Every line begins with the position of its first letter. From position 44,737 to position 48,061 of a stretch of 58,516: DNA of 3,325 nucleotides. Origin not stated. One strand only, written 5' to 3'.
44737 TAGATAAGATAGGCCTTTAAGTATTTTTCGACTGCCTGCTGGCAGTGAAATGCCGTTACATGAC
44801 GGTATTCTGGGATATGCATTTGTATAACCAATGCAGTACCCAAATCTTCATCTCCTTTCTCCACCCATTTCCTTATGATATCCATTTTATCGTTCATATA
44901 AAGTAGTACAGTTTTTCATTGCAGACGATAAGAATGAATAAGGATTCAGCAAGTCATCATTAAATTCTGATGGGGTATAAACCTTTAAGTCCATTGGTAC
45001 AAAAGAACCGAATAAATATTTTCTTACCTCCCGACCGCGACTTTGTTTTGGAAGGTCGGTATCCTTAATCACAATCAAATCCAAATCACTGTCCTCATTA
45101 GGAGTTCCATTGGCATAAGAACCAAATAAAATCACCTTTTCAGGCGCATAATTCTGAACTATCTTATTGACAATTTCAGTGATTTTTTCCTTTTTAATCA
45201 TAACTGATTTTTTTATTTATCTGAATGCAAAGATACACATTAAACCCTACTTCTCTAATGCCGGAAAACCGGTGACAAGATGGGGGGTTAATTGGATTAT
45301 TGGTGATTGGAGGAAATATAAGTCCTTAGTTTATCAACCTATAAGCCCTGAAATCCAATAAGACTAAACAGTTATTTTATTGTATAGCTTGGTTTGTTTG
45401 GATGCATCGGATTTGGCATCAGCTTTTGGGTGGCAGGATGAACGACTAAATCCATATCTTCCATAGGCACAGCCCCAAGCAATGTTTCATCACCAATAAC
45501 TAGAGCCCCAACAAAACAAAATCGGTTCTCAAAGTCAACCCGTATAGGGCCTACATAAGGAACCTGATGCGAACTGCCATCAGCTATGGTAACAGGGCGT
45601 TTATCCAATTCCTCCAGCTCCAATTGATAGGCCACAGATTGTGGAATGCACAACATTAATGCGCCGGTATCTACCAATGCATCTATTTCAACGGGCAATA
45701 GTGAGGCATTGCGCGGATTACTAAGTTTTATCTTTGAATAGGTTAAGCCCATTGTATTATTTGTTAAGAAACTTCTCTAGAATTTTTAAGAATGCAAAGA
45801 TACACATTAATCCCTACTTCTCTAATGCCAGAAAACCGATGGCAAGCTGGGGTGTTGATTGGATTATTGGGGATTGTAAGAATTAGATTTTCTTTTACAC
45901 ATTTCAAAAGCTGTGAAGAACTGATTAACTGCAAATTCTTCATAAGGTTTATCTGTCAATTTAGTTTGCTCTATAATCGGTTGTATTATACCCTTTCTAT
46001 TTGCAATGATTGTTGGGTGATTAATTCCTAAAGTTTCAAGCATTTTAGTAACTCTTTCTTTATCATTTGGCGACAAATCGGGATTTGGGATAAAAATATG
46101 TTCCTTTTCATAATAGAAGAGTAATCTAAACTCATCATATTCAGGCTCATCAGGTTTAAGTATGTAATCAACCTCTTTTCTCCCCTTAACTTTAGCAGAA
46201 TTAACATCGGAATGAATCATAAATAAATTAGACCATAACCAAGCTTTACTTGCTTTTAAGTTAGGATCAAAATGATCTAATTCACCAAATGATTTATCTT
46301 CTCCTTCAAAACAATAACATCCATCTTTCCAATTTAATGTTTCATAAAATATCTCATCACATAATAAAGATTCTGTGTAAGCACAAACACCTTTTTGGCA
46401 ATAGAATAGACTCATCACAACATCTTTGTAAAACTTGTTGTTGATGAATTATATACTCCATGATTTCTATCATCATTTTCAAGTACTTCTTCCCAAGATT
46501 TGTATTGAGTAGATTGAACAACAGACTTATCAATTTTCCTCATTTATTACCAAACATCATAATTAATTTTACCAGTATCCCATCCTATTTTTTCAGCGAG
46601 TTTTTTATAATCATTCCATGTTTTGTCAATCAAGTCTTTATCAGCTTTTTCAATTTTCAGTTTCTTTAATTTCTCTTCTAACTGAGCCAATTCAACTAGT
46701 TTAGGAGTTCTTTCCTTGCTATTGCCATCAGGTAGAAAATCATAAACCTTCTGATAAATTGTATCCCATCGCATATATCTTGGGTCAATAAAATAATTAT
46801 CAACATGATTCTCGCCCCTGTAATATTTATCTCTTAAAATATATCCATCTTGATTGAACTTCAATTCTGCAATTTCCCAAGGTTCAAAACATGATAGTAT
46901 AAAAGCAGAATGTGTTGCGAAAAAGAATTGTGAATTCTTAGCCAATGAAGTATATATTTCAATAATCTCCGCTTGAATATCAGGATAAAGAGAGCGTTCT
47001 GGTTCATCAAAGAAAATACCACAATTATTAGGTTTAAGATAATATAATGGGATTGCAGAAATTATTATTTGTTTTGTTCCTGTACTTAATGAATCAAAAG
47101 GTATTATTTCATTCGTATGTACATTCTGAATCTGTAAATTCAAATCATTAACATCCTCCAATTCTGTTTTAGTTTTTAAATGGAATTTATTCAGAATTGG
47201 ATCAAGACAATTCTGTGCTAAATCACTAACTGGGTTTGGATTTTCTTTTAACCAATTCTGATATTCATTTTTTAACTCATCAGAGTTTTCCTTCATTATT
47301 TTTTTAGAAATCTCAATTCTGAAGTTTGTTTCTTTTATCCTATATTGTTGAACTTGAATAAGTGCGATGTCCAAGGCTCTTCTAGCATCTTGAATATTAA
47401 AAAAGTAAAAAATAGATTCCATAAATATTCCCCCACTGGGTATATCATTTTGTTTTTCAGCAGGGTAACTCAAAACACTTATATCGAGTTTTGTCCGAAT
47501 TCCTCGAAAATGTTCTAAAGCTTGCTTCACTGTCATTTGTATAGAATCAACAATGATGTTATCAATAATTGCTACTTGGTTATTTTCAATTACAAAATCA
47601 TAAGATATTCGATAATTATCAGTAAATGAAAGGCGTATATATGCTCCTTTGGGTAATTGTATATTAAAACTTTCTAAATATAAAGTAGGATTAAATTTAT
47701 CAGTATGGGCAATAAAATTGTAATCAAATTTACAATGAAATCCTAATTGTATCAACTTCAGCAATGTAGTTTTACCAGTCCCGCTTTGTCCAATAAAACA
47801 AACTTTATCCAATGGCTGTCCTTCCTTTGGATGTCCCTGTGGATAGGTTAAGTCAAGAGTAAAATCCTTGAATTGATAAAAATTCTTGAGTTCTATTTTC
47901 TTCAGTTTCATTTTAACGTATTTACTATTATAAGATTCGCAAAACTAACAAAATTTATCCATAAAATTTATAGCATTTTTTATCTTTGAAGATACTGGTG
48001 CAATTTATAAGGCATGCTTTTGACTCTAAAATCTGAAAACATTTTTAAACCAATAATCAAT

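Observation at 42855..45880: Four cassettes separated by one conserved hairpin-plus-promoter junction repeat (integron/CALIN-like architecture in a Bacteroidota genome)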

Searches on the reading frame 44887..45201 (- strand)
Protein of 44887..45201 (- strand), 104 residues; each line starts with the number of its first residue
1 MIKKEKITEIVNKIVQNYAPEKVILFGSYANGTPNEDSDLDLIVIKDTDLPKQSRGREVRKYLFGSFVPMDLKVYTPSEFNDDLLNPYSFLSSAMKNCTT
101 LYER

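Call 10: search_protein_families(library=pfam, proteins=[window:44887-45201:-], max_evalue=0.01)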
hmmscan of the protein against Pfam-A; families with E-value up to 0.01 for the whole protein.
window:44887-45201:- (104 aa): 3 families
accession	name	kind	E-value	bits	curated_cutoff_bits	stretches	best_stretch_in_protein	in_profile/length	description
PF01909.29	NTP_transf_2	-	1.3e-10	41.9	21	1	9-62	3-59/93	Nucleotidyltransferase domain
PF18765.7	Polbeta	-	1.4e-10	41.6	26.9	1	11-49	3-42/93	Polymerase beta, Nucleotidyltransferase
PF22600.2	MTPAP-like_central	-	5.1e-06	27.1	27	1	4-53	22-70/139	Poly(A) RNA polymerase, mitochondrial-like, central palm domain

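Call 41: search_protein_families(library=padloc, proteins=[window:44887-45201:-], max_evalue=0.01)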
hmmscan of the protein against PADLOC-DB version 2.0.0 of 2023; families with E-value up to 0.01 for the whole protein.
window:44887-45201:- (104 aa): 12 families
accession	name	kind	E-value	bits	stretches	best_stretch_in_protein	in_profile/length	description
PDLC04906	PDC-S09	-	2.8e-08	32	1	8-46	12-50/98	-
PDLC04903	PDC-S09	-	8e-08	30.6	1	8-53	12-59/108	-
PDLC04907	PDC-S09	-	1e-07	30.1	1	5-46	12-53/114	-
PDLC04904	PDC-S09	-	1.7e-07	29.4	1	8-45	13-50/104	-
PDLC04368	PDC-M05A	-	1.6e-06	26.1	1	22-97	109-183/201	-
PDLC04902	PDC-S09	-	5.3e-06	24.7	1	9-46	10-47/97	-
PDLC04905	PDC-S09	-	0.00017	19.9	1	8-48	9-50/101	-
PDLC03138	Specificity_I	-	0.00096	16.2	1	8-53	9-55/485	Type I specificity subunit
PDLC04372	PDC-M05A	-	0.0023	16.2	1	23-96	79-151/167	-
PDLC00776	Cyclase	-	0.0039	14.6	1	8-78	31-104/287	oligonucleotide-cyclase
PDLC00788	Cyclase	-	0.0087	13.6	1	8-47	28-70/297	oligonucleotide-cyclase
PDLC04369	PDC-M05A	-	0.0093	13.6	1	9-47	93-130/201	-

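Call 42: search_protein_families(library=ncbifam, proteins=[window:44887-45201:-], max_evalue=0.01)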
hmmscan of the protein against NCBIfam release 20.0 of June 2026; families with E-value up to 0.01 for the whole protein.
window:44887-45201:- (104 aa): 4 families
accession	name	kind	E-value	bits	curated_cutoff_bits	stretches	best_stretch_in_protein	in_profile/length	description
NF047752.1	MntA_antitoxin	equivalog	2.4e-07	30.6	60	1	17-47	4-34/106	type VII toxin-antitoxin system MntA family adenylyltransferase antitoxin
NF012212.1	ANT_9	subfamily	2.5e-05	23.7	340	1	6-61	8-62/249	aminoglycoside nucleotidyltransferase ANT(9)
NF051895.1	anti_phage_HalB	equivalog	0.00022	20.9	190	1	24-55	3-34/211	anti-phage Hailong system nucleotidyltransferase HalB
TIGR03671.1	cca_archaeal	equivalog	0.0042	15.9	281.3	1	4-57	23-78/410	CCA tRNA nucleotidyltransferase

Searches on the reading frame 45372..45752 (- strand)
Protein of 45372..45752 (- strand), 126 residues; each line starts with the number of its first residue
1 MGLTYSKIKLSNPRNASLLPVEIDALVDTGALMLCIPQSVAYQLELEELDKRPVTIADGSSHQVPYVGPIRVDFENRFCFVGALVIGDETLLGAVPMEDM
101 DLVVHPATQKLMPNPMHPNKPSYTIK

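Call 10: search_protein_families(library=pfam, proteins=[window:45372-45752:-], max_evalue=0.01)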
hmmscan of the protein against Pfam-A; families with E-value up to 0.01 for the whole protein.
window:45372-45752:- (126 aa): 2 families
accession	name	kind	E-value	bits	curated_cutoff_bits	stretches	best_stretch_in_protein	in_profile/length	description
PF13975.11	gag-asp_proteas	-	5.2e-06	27.4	28.2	1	22-66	9-55/92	gag-polyprotein putative aspartyl protease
PF13650.11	Asp_protease_2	-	1.2e-05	26.4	24.3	1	22-66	9-56/90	Aspartyl protease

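Call 30: find_encoding_contigs(protein=window:45372-45752:-, flank=10000, max_places=10)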
Protein window:45372-45752:- (126 aa): 5 contigs read that carry it; 2 places shown.
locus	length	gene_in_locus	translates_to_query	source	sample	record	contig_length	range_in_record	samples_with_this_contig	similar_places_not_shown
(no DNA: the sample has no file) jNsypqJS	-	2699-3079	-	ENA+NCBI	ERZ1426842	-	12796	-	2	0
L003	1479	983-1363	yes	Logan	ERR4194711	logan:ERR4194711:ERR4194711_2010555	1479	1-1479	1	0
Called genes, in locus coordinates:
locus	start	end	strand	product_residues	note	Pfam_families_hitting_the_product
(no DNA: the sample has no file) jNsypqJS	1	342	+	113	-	?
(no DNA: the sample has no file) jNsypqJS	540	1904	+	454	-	PF13175:AAA_15, PF13476:AAA_23, PF13304:AAA_21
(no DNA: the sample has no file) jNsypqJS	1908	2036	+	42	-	-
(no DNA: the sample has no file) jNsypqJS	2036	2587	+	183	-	-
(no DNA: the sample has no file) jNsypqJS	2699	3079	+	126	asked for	PF13650:Asp_protease_2 (faint), PF13975:gag-asp_proteas (weak)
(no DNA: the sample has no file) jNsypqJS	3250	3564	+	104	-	PF01909:NTP_transf_2, PF22600:MTPAP-like_central (weak), PF18765:Polbeta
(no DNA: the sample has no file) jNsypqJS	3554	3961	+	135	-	PF05168:HEPN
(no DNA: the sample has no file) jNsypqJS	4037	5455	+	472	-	-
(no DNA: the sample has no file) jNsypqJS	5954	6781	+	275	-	PF02517:Rce1-like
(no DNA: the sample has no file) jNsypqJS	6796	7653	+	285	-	PF12412:DUF3667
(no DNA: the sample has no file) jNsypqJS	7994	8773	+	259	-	PF00106:adh_short, PF08659:KR, PF13561:adh_short_C2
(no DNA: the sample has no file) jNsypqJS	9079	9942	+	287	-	-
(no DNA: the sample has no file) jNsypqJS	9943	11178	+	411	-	PF04413:Glycos_transf_N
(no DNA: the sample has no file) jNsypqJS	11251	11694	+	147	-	PF11396:PepSY_like (faint)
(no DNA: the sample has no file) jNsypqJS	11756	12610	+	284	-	PF07335:Glyco_hydro_75 (weak)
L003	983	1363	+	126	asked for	PF13650:Asp_protease_2 (faint), PF13975:gag-asp_proteas (weak)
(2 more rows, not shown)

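Call 41: search_protein_families(library=padloc, proteins=[window:45372-45752:-], max_evalue=0.01)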
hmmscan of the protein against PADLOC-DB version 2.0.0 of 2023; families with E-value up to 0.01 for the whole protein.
window:45372-45752:- (126 aa): 0 families

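Call 42: search_protein_families(library=ncbifam, proteins=[window:45372-45752:-], max_evalue=0.01)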
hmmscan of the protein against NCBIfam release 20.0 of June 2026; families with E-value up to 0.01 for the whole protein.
window:45372-45752:- (126 aa): 1 family
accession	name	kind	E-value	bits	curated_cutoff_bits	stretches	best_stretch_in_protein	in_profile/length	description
TIGR03698.1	clan_AA_DTGF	subfamily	6.4e-20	71.5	57.35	1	7-111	3-107/107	clan AA aspartic protease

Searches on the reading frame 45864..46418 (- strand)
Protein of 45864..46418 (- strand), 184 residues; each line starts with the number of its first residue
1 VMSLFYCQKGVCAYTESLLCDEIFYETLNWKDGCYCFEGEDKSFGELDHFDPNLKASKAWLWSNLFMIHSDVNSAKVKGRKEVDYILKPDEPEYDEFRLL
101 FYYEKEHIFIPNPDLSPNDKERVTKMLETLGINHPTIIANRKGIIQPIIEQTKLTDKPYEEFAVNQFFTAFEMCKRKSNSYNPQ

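Call 10: search_protein_families(library=pfam, proteins=[window:45864-46418:-], max_evalue=0.01)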
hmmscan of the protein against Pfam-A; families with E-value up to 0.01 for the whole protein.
window:45864-46418:- (184 aa): 0 families

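Call 41: search_protein_families(library=padloc, proteins=[window:45864-46418:-], max_evalue=0.01)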
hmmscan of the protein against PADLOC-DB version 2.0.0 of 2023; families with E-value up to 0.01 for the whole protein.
window:45864-46418:- (184 aa): 17 families
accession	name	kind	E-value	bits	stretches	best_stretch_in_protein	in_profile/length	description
PDLC00347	PtuB1|PtuB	-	9.7e-14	49.8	1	46-163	54-163/195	Unknown function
PDLC02924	HNH_I-A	-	1e-12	46.5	1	3-162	37-170/198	-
PDLC00351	PtuB1|PtuB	-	2.1e-11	42.3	1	34-148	60-175/195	Unknown function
PDLC00348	PtuB1|PtuB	-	2.2e-08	31.9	1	42-151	64-169/198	Unknown function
PDLC00326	PtuB1|PtuB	-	1.8e-07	29.2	1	47-149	63-167/197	Unknown function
PDLC00324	PtuB1|PtuB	-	1.9e-07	29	1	34-154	46-171/209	Unknown function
PDLC00315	PtuB1|PtuB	-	1.3e-06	26.4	1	34-135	31-132/227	Unknown function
PDLC00332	PtuB1|PtuB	-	1.6e-06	26.1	1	34-167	51-182/212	Unknown function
PDLC00336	PtuB1|PtuB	-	0.00015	19.6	1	34-154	69-182/250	Unknown function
PDLC00321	PtuB1|PtuB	-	0.00016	19.5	1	30-128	38-137/223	Unknown function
PDLC00356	PtuB1|PtuB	-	0.00022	18.9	1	34-168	54-188/196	Unknown function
PDLC00343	PtuB1|PtuB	-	0.00024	18.9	1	80-156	151-224/283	Unknown function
PDLC00337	PtuB1|PtuB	-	0.00033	18.6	1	42-160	69-179/216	Unknown function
PDLC00322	PtuB1|PtuB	-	0.00042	18.2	1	3-176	38-192/215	Unknown function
PDLC00346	PtuB1|PtuB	-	0.0029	15.6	0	34-157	52-177/214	Unknown function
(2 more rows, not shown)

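Call 42: search_protein_families(library=ncbifam, proteins=[window:45864-46418:-], max_evalue=0.01)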
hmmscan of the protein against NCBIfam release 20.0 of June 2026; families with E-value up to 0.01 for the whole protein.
window:45864-46418:- (184 aa): 2 families
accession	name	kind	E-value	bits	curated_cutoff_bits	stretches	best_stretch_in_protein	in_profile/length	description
NF041761.1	PtuB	equivalog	4.6e-06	26.6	150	1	4-181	40-212/218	retron Ec78 anti-phage system effector HNH endonuclease PtuB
TIGR02646.1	TIGR02646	subfamily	5.7e-06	26.5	52.15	1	34-141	28-144/144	retron system putative HNH endonuclease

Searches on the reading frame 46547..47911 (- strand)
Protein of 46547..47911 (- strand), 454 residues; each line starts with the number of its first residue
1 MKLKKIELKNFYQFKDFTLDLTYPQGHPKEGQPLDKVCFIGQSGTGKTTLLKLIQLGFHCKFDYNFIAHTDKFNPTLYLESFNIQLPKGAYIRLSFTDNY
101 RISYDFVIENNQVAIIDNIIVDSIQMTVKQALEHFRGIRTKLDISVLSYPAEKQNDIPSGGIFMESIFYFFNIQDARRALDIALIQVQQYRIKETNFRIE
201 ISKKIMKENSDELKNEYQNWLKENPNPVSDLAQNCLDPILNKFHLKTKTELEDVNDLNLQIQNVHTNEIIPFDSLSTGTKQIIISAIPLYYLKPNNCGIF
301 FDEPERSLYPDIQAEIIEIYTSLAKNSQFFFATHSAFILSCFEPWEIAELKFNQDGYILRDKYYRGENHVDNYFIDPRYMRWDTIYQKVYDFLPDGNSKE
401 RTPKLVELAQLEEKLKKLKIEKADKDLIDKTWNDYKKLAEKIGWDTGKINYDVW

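Call 10: search_protein_families(library=pfam, proteins=[window:46547-47911:-], max_evalue=0.01)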
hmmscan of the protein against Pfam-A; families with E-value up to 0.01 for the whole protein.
window:46547-47911:- (454 aa): 6 families
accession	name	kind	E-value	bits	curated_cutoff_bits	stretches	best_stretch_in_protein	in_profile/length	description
PF13175.12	AAA_15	-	8.8e-22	78.7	32.1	2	143-338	191-373/374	AAA ATPase domain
PF13304.12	AAA_21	-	8.6e-17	62.6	27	1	38-340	3-304/304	AAA domain, putative AbiEii toxin, Type IV TA system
PF13476.12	AAA_23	-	4.7e-08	34.3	27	1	5-264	1-196/201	AAA domain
PF00005.33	ABC_tran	-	0.00031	21.8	25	0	36-55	13-32/137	ABC transporter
PF13479.12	AAA_24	-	0.0048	17.2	27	0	36-134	4-83/195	AAA domain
PF13401.12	AAA_22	-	0.0055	17.5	27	0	38-112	9-84/130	AAA domain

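Call 41: search_protein_families(library=padloc, proteins=[window:46547-47911:-], max_evalue=0.01)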
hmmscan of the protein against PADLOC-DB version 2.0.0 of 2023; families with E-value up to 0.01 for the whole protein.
window:46547-47911:- (454 aa): 78 families (the best 25 are shown)
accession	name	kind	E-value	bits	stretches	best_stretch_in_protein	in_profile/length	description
PDLC00274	PtuA1|PtuA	-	2.4e-66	222.8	2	181-358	195-368/438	AAA ATPase domain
PDLC00289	PtuA1|PtuA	-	1e-27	95.2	1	1-358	1-311/404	AAA ATPase domain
PDLC02979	AriA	-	6.7e-22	76.8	1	1-339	1-373/373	-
PDLC02980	AriA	-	3.6e-20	71.1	1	38-340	3-304/304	-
PDLC02335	AbiLi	-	1e-19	68.8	1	3-347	50-248/326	AbiLi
PDLC04164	AriA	-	3.7e-17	60.7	1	239-339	137-236/253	-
PDLC04182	HEC-01A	-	4.5e-14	50.2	2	203-357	216-369/406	-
PDLC00271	PtuA1|PtuA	-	5.1e-14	50.6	2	299-413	282-398/421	AAA ATPase domain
PDLC00265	PtuA1|PtuA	-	8.5e-14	49.5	1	183-343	212-376/479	AAA ATPase domain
PDLC00278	PtuA1|PtuA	-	3.4e-13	47.7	2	301-423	293-415/436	AAA ATPase domain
PDLC04213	HEC-02A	-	2.2e-12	45.2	2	285-343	222-280/337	-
PDLC00290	PtuA1|PtuA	-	2.6e-12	44.8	2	272-358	244-332/414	AAA ATPase domain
PDLC00285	PtuA1|PtuA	-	1.3e-11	42.4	1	39-342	31-333/432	AAA ATPase domain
PDLC00281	PtuA1|PtuA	-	2.3e-10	38.2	2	1-153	4-153/448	AAA ATPase domain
PDLC04214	HEC-02A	-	2.6e-10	38.1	1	267-340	208-283/338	-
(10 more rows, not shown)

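Call 42: search_protein_families(library=ncbifam, proteins=[window:46547-47911:-], max_evalue=0.01)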
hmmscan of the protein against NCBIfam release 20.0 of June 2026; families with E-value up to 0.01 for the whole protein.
window:46547-47911:- (454 aa): 21 families
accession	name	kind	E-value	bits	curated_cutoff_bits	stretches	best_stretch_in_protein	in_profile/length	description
NF041760.1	PtuA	equivalog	1.6e-08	33.9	500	1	299-356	380-437/524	retron Ec78 anti-phage system effector ATPase PtuA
TIGR03608.1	L_ocin_972_ABC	subfamily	1e-07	31.7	254.85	1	252-339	112-197/206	putative bacteriocin export ABC transporter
NF047739.1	antiphage_MADS3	equivalog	1.2e-07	31.3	420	1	269-358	311-398/427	methylation-associated defense system AAA family ATPase MAD3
NF008338.0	PRK11124.1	equivalog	0.00018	21.1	369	0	231-326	99-190/242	arginine ABC transporter ATP-binding protein ArtP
NF008428.0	PRK11264.1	equivalog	0.00042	19.6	406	0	34-56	29-51/250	L-cystine ABC transporter ATP-binding protein TcyN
TIGR02315.1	ABC_phnC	equivalog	0.00056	19.4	266.1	0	37-54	31-48/243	phosphonate ABC transporter ATP-binding protein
NF000355.4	ribo_prot_ABC_F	equivalog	0.00072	18.5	380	1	34-55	28-49/499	ribosomal protection-like ABC-F family protein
TIGR01277.1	thiQ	equivalog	0.00097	18.8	245.05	0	35-58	25-47/213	thiamine ABC transporter ATP-binding protein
TIGR02673.1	FtsE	equivalog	0.0012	18.5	264.85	0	38-55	32-49/214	cell division ATP-binding protein FtsE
TIGR02857.1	CydD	equivalog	0.0012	17.8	435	0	32-54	346-368/529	thiol reductant ABC exporter subunit CydD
TIGR03185.1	DNA_S_dndD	equivalog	0.0013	17.3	245.85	1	1-97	1-92/650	DNA sulfur modification protein DndD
NF010068.0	PRK13548.1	equivalog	0.0015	17.7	261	0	250-326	113-192/261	heme ABC transporter ATP-binding protein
TIGR02982.1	heterocyst_DevA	subfamily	0.0019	17.9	295.8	0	37-54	34-51/220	ABC exporter ATP-binding subunit, DevA family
TIGR00972.1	3a0107s01c2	equivalog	0.002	17.6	343.2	0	37-54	30-47/248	phosphate ABC transporter ATP-binding protein PstB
NF007027.0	PRK09493.1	equivalog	0.0022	17.4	379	0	274-327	136-186/240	glutamine ABC transporter ATP-binding protein GlnQ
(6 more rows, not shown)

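Call 67: find_homologous_proteins(query=window:46547-47911:-, max_evalue=1e-20)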
Query window:46547-47911:- (454 aa): 1268 proteins with E <= 1e-20 among 8000 candidates; the best 120 are listed.
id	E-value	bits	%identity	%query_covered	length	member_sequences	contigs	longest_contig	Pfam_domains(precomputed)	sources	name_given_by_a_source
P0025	2.4e-150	520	57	98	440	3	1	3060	PF13175.13,PF13304.13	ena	-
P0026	2.7e-146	506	56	98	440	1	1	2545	PF00005.34,PF13175.13,PF13304.13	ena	-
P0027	2.8e-97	345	43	98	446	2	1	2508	PF00005.34,PF13175.13,PF13304.13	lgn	-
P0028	2.0e-96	342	45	95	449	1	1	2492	PF13175.13,PF13476.13,PF13304.13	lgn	-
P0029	3.4e-95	338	43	98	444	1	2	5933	PF13175.13,PF13304.13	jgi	jgi:predicted ATPase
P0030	9.2e-95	336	42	99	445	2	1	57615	PF13175.13,PF13304.13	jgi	jgi:energy-coupling factor transporter ATP-binding protein EcfA2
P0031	2.5e-94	335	43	98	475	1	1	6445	PF13175.13,PF13304.13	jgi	jgi:predicted ATPase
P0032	3.0e-94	335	43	92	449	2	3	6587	PF13175.13,PF13476.13,PF13304.13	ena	-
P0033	1.5e-93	332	41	99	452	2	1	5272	PF13175.13,PF13304.13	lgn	-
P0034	3.1e-93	331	41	99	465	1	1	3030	PF00005.34,PF13175.13,PF13476.13,PF13304.13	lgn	-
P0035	3.9e-93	331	42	98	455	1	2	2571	PF13175.13,PF13304.13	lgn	-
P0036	5.0e-93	331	41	98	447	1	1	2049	PF13175.13,PF13304.13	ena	-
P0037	5.3e-93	331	40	98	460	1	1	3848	PF00005.34,PF13175.13,PF13476.13,PF13304.13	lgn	-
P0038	5.5e-93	330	41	98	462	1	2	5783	PF13175.13,PF13304.13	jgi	jgi:predicted ATP-dependent endonuclease of OLD family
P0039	1.2e-92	329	41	98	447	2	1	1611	PF13175.13,PF13304.13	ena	-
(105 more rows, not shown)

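Call 68: find_encoding_contigs(protein=P0025, flank=5000, max_places=3)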
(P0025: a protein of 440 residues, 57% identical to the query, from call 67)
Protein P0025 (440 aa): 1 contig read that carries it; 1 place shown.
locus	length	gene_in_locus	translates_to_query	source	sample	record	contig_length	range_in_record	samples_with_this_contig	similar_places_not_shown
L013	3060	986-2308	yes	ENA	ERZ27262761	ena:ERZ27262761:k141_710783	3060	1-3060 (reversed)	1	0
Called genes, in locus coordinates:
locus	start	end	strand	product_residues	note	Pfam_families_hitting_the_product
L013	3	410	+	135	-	?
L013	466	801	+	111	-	-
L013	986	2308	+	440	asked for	PF13175:AAA_15, PF13304:AAA_21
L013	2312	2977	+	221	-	-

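Call 88: search_protein_families(library=pfam, proteins=[L013:466-801:+, L013:2312-2977:+, L013:60-410:+], max_evalue=0.01)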
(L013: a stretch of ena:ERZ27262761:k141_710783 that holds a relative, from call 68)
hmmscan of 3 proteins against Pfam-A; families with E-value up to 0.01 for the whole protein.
L013:466-801:+ (111 aa): 0 families

L013:2312-2977:+ (221 aa): 0 families

L013:60-410:+ (116 aa): 0 families
